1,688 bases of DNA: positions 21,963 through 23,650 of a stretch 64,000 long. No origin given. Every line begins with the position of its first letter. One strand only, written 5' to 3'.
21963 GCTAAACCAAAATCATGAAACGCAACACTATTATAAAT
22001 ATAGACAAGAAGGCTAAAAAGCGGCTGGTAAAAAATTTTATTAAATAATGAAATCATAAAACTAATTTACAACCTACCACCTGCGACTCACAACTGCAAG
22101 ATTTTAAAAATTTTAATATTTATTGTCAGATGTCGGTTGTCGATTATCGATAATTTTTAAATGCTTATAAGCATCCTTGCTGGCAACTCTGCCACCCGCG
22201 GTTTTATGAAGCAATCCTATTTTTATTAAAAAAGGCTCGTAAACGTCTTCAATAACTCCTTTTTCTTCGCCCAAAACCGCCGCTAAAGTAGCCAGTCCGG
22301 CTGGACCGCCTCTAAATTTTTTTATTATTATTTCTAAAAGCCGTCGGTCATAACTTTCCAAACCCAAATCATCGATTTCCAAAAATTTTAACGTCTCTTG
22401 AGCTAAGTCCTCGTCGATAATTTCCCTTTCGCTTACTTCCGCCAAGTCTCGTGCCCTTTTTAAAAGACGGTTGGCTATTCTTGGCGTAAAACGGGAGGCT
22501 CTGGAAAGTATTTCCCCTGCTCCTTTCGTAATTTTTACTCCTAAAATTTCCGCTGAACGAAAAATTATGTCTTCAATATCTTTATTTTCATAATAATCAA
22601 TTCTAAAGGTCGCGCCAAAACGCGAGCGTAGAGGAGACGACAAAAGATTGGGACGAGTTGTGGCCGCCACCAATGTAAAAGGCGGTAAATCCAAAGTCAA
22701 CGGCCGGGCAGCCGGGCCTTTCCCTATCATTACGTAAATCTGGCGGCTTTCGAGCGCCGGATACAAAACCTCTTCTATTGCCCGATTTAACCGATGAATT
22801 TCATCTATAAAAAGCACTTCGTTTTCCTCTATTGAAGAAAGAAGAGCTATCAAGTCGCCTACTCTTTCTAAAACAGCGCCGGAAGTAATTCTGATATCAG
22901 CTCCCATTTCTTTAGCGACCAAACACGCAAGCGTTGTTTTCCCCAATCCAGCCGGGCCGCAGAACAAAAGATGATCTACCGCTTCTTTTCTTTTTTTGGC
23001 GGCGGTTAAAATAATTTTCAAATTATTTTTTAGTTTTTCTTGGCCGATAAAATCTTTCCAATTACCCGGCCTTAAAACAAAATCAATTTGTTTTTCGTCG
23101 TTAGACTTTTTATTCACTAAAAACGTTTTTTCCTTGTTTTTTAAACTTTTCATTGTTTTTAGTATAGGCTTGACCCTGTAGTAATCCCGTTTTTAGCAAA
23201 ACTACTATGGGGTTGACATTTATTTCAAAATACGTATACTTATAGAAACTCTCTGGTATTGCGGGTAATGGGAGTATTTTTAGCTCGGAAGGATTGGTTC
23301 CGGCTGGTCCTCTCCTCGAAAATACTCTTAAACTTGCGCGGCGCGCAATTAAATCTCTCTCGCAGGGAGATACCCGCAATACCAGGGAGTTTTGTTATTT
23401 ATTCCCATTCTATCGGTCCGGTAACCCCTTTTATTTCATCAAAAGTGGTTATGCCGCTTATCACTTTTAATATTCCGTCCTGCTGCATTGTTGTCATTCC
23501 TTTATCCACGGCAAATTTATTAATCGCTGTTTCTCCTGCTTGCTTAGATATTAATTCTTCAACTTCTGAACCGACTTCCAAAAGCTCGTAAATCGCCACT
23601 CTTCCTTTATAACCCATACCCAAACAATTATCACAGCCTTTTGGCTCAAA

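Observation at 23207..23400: Stand-alone structured sRNA candidate with consensus promoter, 15-bp closing stem and U-tract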

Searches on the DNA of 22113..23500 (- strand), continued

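Call 51: search_with_rna_model(model_id=R1, sources=[L031, L032, L033, L034, L035, L036, L037, L038, L039, L040, L041, L042, L043, L044, L045, L046, L047, L048, L049, L050, L051, L052, L053, L054, L055, L056, L057, L058, L059, L060, L061, L062, L063, L064, L065, L066, L067, L068, L069, L070, L071, L072, L073, L074, L075, L076, L077, L078, L079, L080, L081, L082, L083, L084, L085, L086, L087, L088, L089, L090, L091, L092, L093, L094, L095, L096, L097, L098, L099, L100, L101, L102, L103, L104, L105, L106, L107, L108, L109, L110], max_evalue=1e-8, make_alignment=true)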
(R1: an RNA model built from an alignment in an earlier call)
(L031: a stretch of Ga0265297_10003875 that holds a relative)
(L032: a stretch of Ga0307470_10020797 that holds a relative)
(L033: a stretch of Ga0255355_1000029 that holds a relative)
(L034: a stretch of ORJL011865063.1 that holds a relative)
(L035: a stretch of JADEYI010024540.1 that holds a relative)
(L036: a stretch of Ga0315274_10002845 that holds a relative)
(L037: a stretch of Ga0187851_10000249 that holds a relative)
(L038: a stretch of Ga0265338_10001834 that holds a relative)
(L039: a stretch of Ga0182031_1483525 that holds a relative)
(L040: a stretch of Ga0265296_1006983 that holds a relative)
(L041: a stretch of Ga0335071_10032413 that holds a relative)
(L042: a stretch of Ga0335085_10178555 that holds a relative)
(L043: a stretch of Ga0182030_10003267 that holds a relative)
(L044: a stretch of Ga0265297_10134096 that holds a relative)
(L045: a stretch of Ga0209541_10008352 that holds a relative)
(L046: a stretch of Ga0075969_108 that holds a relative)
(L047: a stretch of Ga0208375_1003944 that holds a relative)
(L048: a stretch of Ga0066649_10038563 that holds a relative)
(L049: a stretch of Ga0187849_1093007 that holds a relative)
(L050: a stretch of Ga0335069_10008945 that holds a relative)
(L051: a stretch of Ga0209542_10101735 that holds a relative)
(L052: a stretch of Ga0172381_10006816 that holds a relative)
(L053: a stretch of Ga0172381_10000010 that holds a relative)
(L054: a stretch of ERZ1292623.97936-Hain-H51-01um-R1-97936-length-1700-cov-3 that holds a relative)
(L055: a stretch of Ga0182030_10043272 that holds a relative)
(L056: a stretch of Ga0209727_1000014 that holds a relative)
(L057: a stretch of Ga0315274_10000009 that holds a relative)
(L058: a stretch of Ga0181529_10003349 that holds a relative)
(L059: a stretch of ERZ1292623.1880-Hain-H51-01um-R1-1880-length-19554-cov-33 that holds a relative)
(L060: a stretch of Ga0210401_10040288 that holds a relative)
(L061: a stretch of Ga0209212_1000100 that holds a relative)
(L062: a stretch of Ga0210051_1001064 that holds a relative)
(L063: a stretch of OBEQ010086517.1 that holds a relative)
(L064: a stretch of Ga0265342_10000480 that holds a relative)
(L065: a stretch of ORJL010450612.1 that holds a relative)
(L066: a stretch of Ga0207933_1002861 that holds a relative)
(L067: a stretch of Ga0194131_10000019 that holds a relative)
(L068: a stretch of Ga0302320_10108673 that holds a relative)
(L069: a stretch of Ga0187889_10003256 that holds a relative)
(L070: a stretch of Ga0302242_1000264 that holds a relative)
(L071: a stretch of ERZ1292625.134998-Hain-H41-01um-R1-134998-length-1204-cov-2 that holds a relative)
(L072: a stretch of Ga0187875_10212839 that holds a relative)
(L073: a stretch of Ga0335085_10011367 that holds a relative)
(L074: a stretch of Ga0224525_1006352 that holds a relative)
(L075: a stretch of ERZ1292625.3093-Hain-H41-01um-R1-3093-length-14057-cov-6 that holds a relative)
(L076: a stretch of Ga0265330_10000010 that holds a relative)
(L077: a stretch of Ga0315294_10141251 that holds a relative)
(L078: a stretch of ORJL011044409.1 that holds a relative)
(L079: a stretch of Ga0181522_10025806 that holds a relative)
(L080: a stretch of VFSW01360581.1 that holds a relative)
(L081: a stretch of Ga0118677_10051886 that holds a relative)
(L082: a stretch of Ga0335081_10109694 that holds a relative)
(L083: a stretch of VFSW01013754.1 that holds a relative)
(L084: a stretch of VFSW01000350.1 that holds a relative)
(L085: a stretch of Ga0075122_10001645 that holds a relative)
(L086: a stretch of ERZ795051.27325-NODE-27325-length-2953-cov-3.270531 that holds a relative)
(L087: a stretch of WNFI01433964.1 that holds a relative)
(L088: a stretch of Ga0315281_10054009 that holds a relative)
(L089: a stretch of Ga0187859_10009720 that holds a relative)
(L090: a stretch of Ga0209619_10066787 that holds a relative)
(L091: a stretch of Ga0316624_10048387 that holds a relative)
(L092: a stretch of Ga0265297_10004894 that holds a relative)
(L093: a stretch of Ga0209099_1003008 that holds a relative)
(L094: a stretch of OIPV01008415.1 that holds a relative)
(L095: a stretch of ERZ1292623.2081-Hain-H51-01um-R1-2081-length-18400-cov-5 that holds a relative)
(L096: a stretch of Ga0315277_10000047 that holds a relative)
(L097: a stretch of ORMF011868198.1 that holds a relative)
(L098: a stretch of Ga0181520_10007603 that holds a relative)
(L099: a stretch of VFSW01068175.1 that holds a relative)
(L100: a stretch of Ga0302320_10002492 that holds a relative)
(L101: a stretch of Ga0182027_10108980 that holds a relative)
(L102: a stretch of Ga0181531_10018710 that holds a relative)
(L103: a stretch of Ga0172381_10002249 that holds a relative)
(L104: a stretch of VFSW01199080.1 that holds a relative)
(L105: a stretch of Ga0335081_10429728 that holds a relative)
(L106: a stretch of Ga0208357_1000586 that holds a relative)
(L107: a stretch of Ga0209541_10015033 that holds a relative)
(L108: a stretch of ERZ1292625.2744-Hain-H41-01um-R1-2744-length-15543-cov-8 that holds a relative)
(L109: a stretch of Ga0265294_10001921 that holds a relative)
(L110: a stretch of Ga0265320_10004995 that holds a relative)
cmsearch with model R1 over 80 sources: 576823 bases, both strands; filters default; matches with E-value up to 1e-8: 75.
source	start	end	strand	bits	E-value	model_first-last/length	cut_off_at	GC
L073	269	428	-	134.3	3.5e-30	1-151/151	no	0.43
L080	7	166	-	132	1.3e-29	1-151/151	no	0.44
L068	3743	3901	+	129.4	5.8e-29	1-151/151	no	0.43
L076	9058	9217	-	129.3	6.1e-29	1-151/151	no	0.42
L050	9981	10140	+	129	7.2e-29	1-151/151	no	0.39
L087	4292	4451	+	128.4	1e-28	1-151/151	no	0.41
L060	3466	3624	+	128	1.2e-28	1-151/151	no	0.42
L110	6183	6343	-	127.8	1.4e-28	1-151/151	no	0.43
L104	302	461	-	126.8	2.5e-28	1-151/151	no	0.47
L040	2012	2158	+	125.4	5.6e-28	1-151/151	no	0.5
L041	3771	3929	-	125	6.7e-28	1-151/151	no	0.42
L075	2654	2812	-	124.9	7.4e-28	1-151/151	no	0.47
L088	1416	1576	+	124.4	9.6e-28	1-151/151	no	0.5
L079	1253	1411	-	123.8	1.3e-27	1-151/151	no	0.44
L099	3726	3884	+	123.5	1.6e-27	1-151/151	no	0.44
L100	2918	3077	+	123.4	1.7e-27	1-151/151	no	0.44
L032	1794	1955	-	123.3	1.7e-27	1-151/151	no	0.4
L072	177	336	-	123.3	1.8e-27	1-151/151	no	0.45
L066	122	281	-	123.2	1.9e-27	1-151/151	no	0.44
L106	2712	2871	-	123.2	1.9e-27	1-151/151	no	0.44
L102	3536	3695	+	122.7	2.5e-27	1-151/151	no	0.43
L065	744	905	-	121.5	5e-27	1-151/151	no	0.5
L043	2171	2330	+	121.1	6.3e-27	1-151/151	no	0.43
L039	1087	1246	+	120.8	7.4e-27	1-151/151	no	0.46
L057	1721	1881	+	120.6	8.1e-27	1-151/151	no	0.47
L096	669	829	-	120.6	8.1e-27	1-151/151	no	0.47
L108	2362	2510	+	120.4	9.2e-27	1-151/151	no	0.49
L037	3032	3191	+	120.3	9.7e-27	1-151/151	no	0.43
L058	2007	2166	-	120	1.2e-26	1-151/151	no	0.47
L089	4144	4303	+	119.5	1.6e-26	1-151/151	no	0.44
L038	346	505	+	118.9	2.2e-26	1-151/151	no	0.43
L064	1550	1709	+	118.9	2.2e-26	1-151/151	no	0.43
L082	3521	3684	+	117.5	4.7e-26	1-151/151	no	0.46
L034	645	807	+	117.2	5.8e-26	1-151/151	no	0.4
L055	6690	6849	-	116.8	7e-26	1-151/151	no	0.44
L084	1047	1210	+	116.5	8.6e-26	1-151/151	no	0.41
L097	10799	10966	+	115.8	1.2e-25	1-151/151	no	0.38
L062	303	443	+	115.1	1.9e-25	1-151/151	no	0.43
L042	1174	1331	-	113.5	4.6e-25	1-151/151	no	0.52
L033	3275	3438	-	112.2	9.6e-25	1-151/151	no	0.45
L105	573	736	+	111.7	1.3e-24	1-151/151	no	0.46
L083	8995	9152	+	111.2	1.7e-24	1-151/151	no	0.51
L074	39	202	+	110.8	2.2e-24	1-151/151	no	0.45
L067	6960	7126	-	110.7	2.3e-24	1-151/151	no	0.41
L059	3628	3771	+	110.5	2.6e-24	1-151/151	no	0.42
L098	9965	10129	+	109.6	4.2e-24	1-151/151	no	0.45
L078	1044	1210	-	109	6e-24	1-151/151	no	0.4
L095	5581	5747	-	108.3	8.7e-24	1-151/151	no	0.4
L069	7300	7463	-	108.2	9.6e-24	1-151/151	no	0.43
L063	1226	1387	+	108.1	9.9e-24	1-151/151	no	0.49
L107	5887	6050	+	107.9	1.1e-23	1-151/151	no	0.45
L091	889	1049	-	107.9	1.1e-23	1-151/151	no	0.47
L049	175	339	+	107.7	1.2e-23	1-151/151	no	0.45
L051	960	1124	+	106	3.2e-23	1-151/151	no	0.45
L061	6817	6965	+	106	3.3e-23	1-151/151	no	0.4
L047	3922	4088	+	105.3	4.7e-23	1-151/151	no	0.37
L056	13355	13502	-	105.1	5.5e-23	1-151/151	no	0.4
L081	1247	1410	-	104.9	6e-23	1-151/151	no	0.45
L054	1466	1606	+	101.4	4.5e-22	1-151/151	no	0.4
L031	13219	13349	-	101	5.5e-22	1-151/151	no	0.47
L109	9233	9363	-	101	5.5e-22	1-151/151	no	0.47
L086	1929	2091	-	98.8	1.9e-21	1-151/151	no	0.42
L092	5640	5773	-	88.6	6.2e-19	1-151/151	no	0.42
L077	991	1119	-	87.5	1.2e-18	1-151/151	no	0.51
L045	2271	2402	+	85.8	3.1e-18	1-151/151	no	0.46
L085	5742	5870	-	82.3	2.3e-17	1-151/151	no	0.4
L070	1268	1407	-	82.1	2.5e-17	1-151/151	no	0.48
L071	467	642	+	82.1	2.6e-17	1-151/151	no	0.5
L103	11935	12070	-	81.4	3.8e-17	1-151/151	no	0.43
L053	5277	5412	-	81.3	3.9e-17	1-151/151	no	0.44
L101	1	128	-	79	1.4e-16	1-122/151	3'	0.41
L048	939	1079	+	76.4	6.2e-16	1-151/151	no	0.39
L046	1251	1411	+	73.8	2.8e-15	1-151/151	no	0.43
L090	850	1010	+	73.8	2.8e-15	1-151/151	no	0.43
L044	1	114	+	68.6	5.3e-14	18-151/151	5'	0.46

Alignment A5: 75 matches aligned to the model, 254 columns, each read 5' to 3' on its own strand. Consensus structure (alignment columns), stored with it:
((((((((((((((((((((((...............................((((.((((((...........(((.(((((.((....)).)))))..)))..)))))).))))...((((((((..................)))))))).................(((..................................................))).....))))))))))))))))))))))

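Call 67: search_with_rna_model(model_id=R1, sources=[L111, L112, L113, L114, L115, L116, L117, L118, L119, L120, L121, L122, L123, L124, L125, L126, L127, L128, L129, L130, L131, L132, L133, L134, L135, L136, L137, L138, L139, L140, L141, L142, L143, L144, L145, L146, L147, L148, L149, L150, L035, L036, L052, L093, L094], max_evalue=0.001)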
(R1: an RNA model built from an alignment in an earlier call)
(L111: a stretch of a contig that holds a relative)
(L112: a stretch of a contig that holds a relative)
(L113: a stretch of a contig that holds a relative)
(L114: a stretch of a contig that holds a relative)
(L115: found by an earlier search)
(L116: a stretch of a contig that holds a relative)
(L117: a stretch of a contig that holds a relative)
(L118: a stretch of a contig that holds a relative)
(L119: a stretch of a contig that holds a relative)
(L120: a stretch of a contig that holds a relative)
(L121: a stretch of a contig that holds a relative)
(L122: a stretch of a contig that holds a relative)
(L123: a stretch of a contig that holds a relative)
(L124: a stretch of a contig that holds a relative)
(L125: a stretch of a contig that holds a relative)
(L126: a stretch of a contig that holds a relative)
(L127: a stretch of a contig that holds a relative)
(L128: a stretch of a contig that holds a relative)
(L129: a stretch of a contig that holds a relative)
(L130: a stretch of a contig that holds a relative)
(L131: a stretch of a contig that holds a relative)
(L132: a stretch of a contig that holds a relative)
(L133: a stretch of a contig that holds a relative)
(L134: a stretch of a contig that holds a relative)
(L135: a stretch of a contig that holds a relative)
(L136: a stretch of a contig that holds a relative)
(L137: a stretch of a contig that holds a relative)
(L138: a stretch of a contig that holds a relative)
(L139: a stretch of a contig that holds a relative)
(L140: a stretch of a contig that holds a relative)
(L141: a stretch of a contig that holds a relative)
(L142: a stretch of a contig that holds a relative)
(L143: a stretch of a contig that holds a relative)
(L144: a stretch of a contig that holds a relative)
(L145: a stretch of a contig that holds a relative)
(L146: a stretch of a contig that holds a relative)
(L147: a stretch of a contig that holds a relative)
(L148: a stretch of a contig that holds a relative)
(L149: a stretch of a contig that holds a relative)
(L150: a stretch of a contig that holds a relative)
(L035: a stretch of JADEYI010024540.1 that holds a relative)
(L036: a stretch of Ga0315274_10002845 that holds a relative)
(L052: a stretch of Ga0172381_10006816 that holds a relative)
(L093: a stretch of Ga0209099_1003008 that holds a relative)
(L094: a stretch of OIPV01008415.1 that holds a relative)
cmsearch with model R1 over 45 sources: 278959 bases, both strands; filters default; matches with E-value up to 0.001: 55.
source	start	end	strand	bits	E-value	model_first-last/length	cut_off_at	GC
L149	20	179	+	135.9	6.7e-31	1-151/151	no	0.41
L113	4386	4546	+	129.3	2.8e-29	1-151/151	no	0.42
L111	1028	1187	+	127.5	8e-29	1-151/151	no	0.43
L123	1023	1182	-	124.9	3.5e-28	1-151/151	no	0.43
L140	5661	5819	+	124.9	3.6e-28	1-151/151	no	0.47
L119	8101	8260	+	123.4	8e-28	1-151/151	no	0.44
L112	6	165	-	123.3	8.9e-28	1-151/151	no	0.45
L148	406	554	-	121.1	3e-27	1-151/151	no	0.48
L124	536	695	-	120.6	4.1e-27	1-151/151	no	0.43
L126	5847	5995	+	120.4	4.5e-27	1-151/151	no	0.49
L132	1455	1618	-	112.2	4.7e-25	1-151/151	no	0.45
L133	2663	2823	-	110.7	1.1e-24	1-151/151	no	0.45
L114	6706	6869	-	110.2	1.5e-24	1-151/151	no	0.48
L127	7243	7404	+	109.6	2.1e-24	1-151/151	no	0.51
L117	212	379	-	109.2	2.6e-24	1-151/151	no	0.43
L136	7699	7842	+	108.6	3.7e-24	1-151/151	no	0.4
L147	7099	7257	-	106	1.6e-23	1-151/151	no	0.48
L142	322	485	+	105.9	1.7e-23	1-151/151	no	0.44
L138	500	665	-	102.8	9.5e-23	1-151/151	no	0.46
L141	789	928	+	102.2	1.4e-22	1-151/151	no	0.47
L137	4971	5137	+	102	1.5e-22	1-151/151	no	0.37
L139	7068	7235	+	99.8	5.4e-22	1-151/151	no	0.34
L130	57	200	+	97.9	1.5e-21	1-151/151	no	0.42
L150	1839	2006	+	97.1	2.4e-21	1-151/151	no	0.36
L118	1278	1433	-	96.6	3.2e-21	1-151/151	no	0.43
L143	3404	3534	+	95.7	5.5e-21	1-151/151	no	0.47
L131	3708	3872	-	95.1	7.5e-21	1-151/151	no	0.41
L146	781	909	+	90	1.4e-19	1-151/151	no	0.5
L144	6467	6595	+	89.9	1.4e-19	1-151/151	no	0.5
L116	6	170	-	89.6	1.7e-19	1-151/151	no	0.47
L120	3624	3780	+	89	2.4e-19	1-151/151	no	0.55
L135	6313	6446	-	88.5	3.2e-19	1-151/151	no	0.45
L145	3219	3351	+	87.8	4.7e-19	1-151/151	no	0.42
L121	3220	3354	-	87.2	6.7e-19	1-151/151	no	0.41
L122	5833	5968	-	81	2.2e-17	1-151/151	no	0.43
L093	9927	10086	+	46.1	9e-09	1-151/151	no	0.44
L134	3162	3300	-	46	9.6e-09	1-151/151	no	0.43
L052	1687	1846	+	45.4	1.3e-08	1-151/151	no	0.45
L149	20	179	-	44.9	1.7e-08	1-151/151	no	0.41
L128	6570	6675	+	43.1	4.7e-08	24-129/151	no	0.42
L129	6092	6197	-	43.1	4.7e-08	24-129/151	no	0.42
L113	4386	4546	-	41.5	1.2e-07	1-151/151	no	0.42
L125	6293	6455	-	40.4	2.2e-07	1-151/151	no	0.44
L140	5661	5819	-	38.6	6e-07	1-151/151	no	0.47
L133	2663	2823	+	36.7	1.8e-06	1-151/151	no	0.45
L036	3042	3204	-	36.5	2.1e-06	1-151/151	no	0.46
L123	1023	1182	+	34.2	7.6e-06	1-151/151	no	0.43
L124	536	695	+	34.1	8e-06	1-151/151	no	0.43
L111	1028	1187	-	33.7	1e-05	1-151/151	no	0.43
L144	6467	6595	-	32.8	1.7e-05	1-151/151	no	0.5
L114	6706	6869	+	32.1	2.4e-05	1-151/151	no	0.48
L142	322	485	-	31.5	3.5e-05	1-151/151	no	0.44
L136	7699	7842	-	31.3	4e-05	1-151/151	no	0.4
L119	8101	8260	-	28.9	0.00015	1-151/151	no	0.44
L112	6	165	+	28.9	0.00015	1-151/151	no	0.45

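Call 71: build_rna_model(alignment_id=A5)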
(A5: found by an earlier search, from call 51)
Model R2 built from alignment A5 (75 sequences, 254 columns); structure: stored with the alignment.
model positions 156; base pairs 53; branch points 2; effective number of sequences 2.76; information 0.59 bits per position. Calibrated on 0.2 Mb of random sequence (short: E-values are rough).
structure used (alignment columns):
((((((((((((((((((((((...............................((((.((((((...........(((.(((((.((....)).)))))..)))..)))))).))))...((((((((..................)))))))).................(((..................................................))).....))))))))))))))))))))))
